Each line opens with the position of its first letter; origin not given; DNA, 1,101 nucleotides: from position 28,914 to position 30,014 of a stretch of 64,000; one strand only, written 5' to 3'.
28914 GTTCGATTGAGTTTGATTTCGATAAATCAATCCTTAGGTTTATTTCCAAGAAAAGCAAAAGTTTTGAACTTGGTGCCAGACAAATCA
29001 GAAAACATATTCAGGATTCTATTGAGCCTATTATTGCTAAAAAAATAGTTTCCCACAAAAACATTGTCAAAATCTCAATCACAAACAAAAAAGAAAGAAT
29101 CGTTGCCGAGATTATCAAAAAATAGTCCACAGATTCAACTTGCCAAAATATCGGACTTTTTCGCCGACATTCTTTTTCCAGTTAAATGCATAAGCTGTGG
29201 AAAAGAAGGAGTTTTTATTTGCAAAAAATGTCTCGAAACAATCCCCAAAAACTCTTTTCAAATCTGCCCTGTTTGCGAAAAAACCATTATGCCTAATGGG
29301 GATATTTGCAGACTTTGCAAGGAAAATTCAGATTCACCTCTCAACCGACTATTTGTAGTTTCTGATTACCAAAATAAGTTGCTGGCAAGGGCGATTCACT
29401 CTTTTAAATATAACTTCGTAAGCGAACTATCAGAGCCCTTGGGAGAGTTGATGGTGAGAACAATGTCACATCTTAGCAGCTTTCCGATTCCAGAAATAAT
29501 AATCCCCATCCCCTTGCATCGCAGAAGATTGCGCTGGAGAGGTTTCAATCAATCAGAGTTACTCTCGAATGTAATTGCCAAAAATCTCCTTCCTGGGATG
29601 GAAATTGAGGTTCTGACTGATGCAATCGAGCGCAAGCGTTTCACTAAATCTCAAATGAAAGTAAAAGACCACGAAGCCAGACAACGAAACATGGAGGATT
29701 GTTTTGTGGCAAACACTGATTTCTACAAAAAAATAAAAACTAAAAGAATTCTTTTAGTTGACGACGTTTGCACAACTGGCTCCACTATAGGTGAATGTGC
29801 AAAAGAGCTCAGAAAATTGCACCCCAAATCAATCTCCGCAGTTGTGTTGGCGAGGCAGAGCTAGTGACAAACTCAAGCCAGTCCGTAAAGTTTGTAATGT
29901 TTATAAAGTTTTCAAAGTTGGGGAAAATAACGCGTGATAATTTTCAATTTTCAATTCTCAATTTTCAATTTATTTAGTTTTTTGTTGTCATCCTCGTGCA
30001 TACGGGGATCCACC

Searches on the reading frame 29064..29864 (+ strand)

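Call 63: search_protein_families(library=pfam, proteins=[window:29064-29864:+], max_evalue=0.1)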
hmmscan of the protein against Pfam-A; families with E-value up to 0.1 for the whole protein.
window:29064-29864:+ (266 aa): 6 families
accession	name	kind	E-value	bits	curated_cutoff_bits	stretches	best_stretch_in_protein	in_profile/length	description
PF00156.33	Pribosyltran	-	1.5e-08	34.6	26.3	1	175-265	47-126/158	Phosphoribosyl transferase domain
PF18912.6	DZR_2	-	9.7e-07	29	27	1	34-85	2-55/56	Double zinc ribbon domain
PF24390.1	PRTase-CE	-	0.00085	19.7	27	1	205-259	84-140/253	PRTase-CE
PF17032.10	Zn_ribbon_15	-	0.001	20.3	28.9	1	37-85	23-72/73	zinc-ribbon family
PF15609.12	PRTase_2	-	0.0049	16.9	28.8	1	225-258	118-150/188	Phosphoribosyl transferase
PF14681.12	UPRTase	-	0.021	14.7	27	1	221-260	115-156/206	Uracil phosphoribosyltransferase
